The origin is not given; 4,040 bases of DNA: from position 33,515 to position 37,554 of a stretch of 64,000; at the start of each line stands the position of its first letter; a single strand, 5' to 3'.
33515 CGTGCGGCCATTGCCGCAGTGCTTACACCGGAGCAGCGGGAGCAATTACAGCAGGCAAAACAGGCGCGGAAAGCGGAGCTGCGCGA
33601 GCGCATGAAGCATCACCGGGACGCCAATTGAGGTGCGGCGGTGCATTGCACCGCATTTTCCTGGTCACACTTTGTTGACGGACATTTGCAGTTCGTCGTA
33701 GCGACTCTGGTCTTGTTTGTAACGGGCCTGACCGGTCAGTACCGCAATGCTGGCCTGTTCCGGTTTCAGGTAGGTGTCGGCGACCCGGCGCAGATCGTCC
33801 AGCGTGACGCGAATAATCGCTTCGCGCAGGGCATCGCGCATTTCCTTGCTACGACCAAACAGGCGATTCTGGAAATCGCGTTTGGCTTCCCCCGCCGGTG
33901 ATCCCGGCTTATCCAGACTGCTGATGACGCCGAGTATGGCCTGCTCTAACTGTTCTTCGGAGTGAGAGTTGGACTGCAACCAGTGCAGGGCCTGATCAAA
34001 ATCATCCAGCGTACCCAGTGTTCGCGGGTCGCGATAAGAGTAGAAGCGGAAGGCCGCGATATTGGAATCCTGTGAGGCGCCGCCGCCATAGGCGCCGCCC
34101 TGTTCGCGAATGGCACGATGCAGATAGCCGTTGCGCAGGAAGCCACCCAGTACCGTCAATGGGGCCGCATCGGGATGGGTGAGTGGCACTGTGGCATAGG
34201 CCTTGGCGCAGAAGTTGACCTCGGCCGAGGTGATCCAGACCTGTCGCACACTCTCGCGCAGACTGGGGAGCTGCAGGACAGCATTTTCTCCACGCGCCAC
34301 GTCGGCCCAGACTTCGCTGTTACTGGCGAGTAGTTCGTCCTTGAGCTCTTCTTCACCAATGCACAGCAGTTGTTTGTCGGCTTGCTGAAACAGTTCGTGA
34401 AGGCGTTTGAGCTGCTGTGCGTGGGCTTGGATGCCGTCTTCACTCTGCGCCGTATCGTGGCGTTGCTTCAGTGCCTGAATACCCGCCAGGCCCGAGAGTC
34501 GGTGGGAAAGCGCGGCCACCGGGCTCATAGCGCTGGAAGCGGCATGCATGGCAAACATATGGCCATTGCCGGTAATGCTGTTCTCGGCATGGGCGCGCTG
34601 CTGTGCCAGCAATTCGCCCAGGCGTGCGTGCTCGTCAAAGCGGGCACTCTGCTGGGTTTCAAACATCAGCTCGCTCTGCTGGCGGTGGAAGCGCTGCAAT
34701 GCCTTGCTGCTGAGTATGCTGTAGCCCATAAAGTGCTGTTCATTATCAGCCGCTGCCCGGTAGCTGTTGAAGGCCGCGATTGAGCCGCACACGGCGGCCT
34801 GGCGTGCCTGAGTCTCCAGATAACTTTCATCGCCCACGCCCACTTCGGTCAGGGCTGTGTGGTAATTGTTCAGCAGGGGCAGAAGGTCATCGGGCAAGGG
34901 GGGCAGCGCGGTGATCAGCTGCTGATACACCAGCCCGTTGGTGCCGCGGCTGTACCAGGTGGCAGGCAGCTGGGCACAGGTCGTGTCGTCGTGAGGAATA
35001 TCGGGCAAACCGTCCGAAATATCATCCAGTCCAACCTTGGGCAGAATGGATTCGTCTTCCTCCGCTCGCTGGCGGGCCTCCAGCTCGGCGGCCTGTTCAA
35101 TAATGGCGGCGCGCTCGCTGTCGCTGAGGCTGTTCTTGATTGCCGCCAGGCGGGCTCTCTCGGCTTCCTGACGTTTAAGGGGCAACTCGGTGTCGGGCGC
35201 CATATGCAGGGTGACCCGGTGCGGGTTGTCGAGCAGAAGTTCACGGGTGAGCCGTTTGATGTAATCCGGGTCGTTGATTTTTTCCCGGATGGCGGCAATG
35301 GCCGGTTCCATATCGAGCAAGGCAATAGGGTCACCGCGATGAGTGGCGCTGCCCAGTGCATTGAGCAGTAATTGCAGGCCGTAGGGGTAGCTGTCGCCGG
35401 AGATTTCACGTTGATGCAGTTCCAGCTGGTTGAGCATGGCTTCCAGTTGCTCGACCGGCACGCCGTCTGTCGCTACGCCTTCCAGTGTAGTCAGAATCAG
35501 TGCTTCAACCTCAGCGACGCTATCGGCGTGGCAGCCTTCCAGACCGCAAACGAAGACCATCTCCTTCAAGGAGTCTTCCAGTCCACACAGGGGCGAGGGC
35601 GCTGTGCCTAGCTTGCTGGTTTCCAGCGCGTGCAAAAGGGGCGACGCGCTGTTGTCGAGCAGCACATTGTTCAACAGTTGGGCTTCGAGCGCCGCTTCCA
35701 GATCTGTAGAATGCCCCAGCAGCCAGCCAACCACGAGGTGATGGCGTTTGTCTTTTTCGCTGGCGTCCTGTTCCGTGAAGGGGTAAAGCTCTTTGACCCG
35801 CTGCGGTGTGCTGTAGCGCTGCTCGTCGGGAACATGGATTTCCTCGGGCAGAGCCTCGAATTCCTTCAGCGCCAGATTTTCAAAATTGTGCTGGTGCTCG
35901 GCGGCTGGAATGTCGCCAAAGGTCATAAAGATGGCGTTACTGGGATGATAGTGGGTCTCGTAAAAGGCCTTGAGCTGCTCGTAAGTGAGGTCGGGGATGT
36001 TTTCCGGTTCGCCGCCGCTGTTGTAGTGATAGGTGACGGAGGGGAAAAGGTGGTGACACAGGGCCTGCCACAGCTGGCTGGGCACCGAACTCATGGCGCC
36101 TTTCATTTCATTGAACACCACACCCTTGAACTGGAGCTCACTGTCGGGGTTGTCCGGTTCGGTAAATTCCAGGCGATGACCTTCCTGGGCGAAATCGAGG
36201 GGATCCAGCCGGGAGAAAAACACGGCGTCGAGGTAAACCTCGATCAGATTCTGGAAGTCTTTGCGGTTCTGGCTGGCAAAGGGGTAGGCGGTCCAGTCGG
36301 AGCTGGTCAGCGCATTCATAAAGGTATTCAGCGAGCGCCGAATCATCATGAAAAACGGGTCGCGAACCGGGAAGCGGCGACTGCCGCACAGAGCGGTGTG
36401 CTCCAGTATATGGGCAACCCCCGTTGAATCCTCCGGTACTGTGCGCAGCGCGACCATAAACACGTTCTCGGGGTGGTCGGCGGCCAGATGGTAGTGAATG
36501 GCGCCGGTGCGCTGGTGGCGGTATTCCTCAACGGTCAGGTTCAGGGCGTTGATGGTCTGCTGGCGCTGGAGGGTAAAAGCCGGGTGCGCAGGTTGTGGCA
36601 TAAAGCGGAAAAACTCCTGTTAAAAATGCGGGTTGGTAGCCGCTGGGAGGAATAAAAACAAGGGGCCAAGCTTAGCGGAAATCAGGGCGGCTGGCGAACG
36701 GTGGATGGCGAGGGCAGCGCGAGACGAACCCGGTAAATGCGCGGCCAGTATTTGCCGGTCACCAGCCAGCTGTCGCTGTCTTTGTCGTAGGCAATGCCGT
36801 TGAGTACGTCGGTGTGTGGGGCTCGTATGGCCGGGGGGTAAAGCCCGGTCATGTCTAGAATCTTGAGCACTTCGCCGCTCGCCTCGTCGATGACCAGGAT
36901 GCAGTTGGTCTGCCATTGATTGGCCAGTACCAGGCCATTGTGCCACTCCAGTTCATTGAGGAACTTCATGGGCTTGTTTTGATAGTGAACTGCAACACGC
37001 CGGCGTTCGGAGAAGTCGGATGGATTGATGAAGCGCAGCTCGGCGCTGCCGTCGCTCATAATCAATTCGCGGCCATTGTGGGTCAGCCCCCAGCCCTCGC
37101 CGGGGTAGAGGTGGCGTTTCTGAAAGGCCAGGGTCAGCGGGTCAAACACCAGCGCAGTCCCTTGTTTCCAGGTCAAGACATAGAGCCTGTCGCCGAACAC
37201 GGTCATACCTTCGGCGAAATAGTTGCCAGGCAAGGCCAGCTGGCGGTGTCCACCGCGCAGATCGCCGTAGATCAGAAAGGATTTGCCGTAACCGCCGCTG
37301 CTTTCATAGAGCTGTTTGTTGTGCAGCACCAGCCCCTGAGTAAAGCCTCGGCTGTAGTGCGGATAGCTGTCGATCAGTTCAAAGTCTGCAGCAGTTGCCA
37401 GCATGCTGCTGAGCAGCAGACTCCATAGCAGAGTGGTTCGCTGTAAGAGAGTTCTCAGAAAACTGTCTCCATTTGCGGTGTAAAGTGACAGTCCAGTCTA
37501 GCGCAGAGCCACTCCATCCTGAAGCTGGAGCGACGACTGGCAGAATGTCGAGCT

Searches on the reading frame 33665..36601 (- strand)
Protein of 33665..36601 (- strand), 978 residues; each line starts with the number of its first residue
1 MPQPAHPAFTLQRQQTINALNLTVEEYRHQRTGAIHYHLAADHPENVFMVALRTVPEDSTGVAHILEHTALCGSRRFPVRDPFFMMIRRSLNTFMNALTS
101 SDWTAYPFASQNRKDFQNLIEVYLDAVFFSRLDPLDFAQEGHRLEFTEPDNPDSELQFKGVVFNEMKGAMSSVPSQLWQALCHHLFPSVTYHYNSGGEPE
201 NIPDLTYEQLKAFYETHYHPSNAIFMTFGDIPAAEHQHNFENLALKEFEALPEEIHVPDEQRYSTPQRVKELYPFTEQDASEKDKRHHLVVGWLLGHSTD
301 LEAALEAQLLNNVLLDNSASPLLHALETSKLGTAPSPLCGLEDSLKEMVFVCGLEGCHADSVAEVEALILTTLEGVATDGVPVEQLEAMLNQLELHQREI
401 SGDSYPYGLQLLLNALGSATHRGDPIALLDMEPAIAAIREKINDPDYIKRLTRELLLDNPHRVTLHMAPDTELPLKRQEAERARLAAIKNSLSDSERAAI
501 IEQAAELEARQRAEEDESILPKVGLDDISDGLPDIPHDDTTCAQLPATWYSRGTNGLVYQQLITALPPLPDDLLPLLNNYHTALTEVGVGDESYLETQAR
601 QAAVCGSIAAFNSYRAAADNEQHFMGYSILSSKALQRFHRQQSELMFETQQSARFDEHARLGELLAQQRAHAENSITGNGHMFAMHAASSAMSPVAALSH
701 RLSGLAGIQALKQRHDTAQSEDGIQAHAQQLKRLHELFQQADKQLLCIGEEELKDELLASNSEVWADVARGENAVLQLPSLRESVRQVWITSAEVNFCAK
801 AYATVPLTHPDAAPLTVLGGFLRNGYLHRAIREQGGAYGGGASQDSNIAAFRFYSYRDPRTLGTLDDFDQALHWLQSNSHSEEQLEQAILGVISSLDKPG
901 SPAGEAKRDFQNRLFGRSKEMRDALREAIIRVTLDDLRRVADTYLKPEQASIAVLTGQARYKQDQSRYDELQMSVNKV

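Call 26: search_protein_families(library=ncbifam, proteins=[window:33665-36601:-], max_evalue=0.00001)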
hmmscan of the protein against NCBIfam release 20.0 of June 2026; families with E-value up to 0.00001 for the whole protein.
window:33665-36601:- (978 aa): 2 families
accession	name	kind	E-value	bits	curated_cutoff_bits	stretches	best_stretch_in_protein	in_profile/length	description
NF047421.1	YfmH_fam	equivalog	1.2e-08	34.6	250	1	59-254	59-229/425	EF-P 5-aminopentanol modification-associated protein YfmH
NF011681.0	PRK15101.1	equivalog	7.1e-06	24.3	765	0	56-140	80-162/961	pitrilysin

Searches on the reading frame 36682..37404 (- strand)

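Call 14: search_protein_families(library=pfam, proteins=[window:36682-37404:-], max_evalue=0.0001)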
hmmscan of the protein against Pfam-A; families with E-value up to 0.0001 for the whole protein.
window:36682-37404:- (240 aa): 1 family
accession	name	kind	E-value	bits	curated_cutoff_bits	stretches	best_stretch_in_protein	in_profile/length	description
PF05096.18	Glu_cyclase_2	-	1.4e-78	264.2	22.3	1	6-228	25-249/249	Glutamine cyclotransferase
